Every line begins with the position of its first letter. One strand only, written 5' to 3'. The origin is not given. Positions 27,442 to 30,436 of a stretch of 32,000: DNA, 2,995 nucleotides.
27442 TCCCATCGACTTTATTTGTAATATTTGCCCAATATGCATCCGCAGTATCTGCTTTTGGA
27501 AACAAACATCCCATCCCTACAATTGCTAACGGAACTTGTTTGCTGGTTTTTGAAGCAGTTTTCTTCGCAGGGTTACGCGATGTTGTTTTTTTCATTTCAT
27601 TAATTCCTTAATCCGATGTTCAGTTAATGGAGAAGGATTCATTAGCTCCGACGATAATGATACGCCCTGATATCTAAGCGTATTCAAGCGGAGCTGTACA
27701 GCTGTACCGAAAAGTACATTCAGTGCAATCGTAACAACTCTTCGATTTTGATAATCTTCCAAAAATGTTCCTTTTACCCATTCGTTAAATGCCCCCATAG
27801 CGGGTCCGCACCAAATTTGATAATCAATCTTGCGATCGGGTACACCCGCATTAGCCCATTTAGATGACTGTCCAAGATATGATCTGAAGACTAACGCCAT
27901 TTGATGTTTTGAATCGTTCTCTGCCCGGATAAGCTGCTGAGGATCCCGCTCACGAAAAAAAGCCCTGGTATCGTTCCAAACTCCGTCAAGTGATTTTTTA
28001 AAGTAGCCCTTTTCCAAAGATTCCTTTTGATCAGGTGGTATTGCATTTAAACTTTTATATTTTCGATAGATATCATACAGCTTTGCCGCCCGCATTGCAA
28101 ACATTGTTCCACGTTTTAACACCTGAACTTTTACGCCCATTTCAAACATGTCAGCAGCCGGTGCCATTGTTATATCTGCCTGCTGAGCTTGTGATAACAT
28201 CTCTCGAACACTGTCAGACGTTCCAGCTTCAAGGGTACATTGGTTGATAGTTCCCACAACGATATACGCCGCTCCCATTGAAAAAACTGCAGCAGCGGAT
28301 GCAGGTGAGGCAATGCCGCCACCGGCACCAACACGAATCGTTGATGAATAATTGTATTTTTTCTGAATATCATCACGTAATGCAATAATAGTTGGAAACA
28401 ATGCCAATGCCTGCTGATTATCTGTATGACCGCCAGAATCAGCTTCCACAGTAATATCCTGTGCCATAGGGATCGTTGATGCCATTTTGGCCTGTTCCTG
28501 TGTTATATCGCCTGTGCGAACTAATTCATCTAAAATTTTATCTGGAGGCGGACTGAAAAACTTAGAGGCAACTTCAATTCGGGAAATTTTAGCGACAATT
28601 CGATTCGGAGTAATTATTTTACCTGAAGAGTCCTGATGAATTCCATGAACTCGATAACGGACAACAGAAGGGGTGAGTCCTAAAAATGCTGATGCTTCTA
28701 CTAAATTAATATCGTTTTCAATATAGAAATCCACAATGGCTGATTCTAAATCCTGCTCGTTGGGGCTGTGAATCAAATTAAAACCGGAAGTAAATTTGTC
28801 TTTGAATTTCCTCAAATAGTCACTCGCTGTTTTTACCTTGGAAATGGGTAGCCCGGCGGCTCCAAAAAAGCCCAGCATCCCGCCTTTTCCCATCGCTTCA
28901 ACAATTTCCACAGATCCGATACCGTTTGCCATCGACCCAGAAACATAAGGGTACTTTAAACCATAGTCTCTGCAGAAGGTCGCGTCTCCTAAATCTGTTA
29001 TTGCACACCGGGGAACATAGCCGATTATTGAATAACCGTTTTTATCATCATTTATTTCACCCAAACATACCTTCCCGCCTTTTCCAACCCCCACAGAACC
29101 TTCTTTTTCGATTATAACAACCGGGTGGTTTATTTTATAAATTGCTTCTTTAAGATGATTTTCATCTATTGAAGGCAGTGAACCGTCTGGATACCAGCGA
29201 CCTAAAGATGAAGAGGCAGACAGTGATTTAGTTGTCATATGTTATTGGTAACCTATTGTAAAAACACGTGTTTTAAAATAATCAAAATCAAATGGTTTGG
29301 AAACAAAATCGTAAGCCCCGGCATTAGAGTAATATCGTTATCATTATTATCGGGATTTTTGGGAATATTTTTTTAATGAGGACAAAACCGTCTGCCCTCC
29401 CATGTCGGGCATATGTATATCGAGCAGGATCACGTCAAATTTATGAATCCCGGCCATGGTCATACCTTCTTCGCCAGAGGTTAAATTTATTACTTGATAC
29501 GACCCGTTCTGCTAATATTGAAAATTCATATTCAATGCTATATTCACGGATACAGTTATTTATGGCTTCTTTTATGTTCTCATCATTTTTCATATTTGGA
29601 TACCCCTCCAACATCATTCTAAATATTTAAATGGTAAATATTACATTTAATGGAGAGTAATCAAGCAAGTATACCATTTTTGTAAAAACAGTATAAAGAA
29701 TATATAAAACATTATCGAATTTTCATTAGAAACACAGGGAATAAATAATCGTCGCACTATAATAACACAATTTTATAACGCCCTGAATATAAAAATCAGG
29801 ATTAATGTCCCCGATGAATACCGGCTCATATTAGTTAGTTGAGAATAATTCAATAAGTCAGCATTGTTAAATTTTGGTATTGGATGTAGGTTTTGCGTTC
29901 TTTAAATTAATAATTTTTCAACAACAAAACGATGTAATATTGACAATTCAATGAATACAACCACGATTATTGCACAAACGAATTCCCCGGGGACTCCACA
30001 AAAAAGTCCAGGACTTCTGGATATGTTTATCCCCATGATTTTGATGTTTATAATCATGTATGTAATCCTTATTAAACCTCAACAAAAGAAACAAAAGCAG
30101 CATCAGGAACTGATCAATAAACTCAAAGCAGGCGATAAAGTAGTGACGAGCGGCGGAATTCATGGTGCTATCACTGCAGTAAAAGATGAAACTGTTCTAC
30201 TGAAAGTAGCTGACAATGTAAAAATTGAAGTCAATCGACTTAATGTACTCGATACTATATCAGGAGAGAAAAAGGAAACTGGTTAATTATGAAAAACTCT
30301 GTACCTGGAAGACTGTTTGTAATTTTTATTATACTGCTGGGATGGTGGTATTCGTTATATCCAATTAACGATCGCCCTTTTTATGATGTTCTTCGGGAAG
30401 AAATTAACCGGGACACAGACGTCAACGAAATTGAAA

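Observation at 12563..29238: Tightly packed Pfa-type megasynthase operon with an unusual layout: ER first, no pfaB, no AGPAT or TE, ending in a condensing thiolase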

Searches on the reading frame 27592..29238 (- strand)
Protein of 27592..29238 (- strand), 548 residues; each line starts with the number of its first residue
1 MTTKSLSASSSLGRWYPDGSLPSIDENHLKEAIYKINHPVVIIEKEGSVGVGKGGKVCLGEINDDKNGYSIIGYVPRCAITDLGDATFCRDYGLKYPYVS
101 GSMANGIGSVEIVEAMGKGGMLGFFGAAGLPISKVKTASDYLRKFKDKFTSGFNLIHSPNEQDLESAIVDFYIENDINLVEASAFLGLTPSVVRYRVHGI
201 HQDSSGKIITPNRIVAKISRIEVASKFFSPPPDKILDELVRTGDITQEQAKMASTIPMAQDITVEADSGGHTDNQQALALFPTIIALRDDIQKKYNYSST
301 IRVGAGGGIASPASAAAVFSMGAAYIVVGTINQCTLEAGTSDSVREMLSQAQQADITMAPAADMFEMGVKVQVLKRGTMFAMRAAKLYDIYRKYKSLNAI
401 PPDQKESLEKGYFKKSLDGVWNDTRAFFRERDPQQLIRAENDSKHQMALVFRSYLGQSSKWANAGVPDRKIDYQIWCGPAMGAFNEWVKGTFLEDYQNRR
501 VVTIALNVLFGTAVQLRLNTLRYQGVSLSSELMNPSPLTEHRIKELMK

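Call 3: search_protein_families(library=pfam, proteins=[window:27592-29238:-], max_evalue=0.01)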
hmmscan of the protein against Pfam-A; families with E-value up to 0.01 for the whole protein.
window:27592-29238:- (548 aa): 2 families
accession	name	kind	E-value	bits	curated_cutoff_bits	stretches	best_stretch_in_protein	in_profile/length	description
PF21607.2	FabD_helical_ins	-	5.2e-32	110.3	27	1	394-473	1-80/80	[Acyl-carrier-protein] S-malonyltransferase, inserted helical domain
PF03060.21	NMO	-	1.6e-06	28.2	28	1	96-377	11-271/331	Nitronate monooxygenase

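Call 4: search_protein_families(library=ncbifam, proteins=[window:27592-29238:-], max_evalue=0.001)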
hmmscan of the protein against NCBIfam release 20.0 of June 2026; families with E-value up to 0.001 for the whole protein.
window:27592-29238:- (548 aa): 2 families
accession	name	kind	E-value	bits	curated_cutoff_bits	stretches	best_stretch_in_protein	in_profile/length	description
TIGR02814.1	pfaD_fam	subfamily_domain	5.3e-189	628.6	449.25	1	79-517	2-442/444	PfaD family polyunsaturated fatty acid/polyketide biosynthesis protein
TIGR03151.1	enACPred_II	equivalog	9.2e-11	41.6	453.1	1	266-376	138-233/307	enoyl-[acyl-carrier-protein] reductase FabK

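Call 41: find_related_loci(query=window:27592-29238:-, collection=metagenome_contigs, flank=10000)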
Query window:27592-29238:- (548 aa) in metagenome_contigs; peptide patterns used: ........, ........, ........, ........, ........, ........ (x = any residue, [..] = any of these).
440 stretches matched a pattern; 296 encode a relative of the query (tblastn E <= 1e-3); the best 80 are kept; 80 distinct loci.
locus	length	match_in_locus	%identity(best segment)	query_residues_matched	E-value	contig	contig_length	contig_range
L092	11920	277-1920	82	1-548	0e+0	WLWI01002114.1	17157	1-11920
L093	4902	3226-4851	57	4-545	0e+0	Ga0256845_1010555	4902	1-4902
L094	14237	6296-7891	56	23-546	0e+0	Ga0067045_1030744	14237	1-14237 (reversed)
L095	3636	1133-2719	55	7-548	0e+0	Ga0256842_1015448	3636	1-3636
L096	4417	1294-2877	57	12-548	0e+0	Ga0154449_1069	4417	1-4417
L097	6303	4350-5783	59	70-547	0e+0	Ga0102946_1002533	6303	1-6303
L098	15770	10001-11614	56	13-548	0e+0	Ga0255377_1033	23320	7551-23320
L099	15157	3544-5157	56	13-548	0e+0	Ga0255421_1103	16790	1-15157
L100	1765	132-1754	53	11-547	0e+0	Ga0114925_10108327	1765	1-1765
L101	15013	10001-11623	54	2-538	0e+0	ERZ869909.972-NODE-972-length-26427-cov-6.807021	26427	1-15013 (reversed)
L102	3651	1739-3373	53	4-547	0e+0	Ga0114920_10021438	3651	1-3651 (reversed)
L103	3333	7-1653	53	3-547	0e+0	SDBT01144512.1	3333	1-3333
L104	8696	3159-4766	54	13-547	0e+0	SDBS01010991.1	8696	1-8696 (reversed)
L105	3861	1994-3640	52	1-548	0e+0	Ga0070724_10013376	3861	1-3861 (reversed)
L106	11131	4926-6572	52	1-548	0e+0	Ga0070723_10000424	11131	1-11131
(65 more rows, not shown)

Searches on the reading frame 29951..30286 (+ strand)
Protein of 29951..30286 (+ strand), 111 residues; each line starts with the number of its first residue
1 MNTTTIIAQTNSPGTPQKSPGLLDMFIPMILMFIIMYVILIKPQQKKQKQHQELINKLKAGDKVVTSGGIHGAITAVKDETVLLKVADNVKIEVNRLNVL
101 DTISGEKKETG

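Call 21: find_encoding_contigs(protein=window:29951-30286:+, flank=10000, max_places=2)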
Protein window:29951-30286:+ (111 aa): 2 contigs read that carry it; 2 places shown.
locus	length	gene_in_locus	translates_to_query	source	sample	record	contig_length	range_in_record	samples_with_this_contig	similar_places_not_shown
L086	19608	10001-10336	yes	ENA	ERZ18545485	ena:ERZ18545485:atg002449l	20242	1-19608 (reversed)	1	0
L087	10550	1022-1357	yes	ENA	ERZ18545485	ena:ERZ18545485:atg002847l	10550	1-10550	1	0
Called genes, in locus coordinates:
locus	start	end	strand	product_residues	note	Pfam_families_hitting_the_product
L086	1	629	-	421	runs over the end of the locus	?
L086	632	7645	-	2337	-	PF00109:ketoacyl-synt, PF02801:Ketoacyl-synt_C, PF00698:Acyl_transf_1, PF00550:PP-binding, PF00106:adh_short, PF08659:KR, PF13561:adh_short_C2, PF14765:PS-DH, +1 more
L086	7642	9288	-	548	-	PF03060:NMO (weak), PF21607:FabD_helical_ins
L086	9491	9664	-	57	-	-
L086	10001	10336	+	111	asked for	PF02699:YajC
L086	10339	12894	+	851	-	PF07549:Sec_GG (faint), PF21760:SecD_1st, PF22599:SecDF_P1_head, PF00873:ACR_tran (weak), PF02355:SecD_SecF_C, PF03176:MMPL, PF02355:SecD_SecF_C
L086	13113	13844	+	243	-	PF01209:Ubie_methyltran, PF13489:Methyltransf_23 (weak), PF08241:Methyltransf_11, PF08242:Methyltransf_12 (weak), PF09243:Rsm22 (weak), PF13649:Methyltransf_25, PF13847:Methyltransf_31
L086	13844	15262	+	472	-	PF00425:Chorismate_bind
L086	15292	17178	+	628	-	PF02776:TPP_enzyme_N, PF16582:TPP_enzyme_M_2, PF02775:TPP_enzyme_C (weak)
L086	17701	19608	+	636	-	?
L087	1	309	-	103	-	?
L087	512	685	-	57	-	-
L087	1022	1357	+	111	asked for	PF02699:YajC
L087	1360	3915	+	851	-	PF07549:Sec_GG (faint), PF21760:SecD_1st, PF22599:SecDF_P1_head, PF00873:ACR_tran (weak), PF02355:SecD_SecF_C, PF03176:MMPL, PF02355:SecD_SecF_C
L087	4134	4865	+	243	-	PF01209:Ubie_methyltran, PF13489:Methyltransf_23 (weak), PF08241:Methyltransf_11, PF08242:Methyltransf_12 (weak), PF09243:Rsm22 (weak), PF13649:Methyltransf_25, PF13847:Methyltransf_31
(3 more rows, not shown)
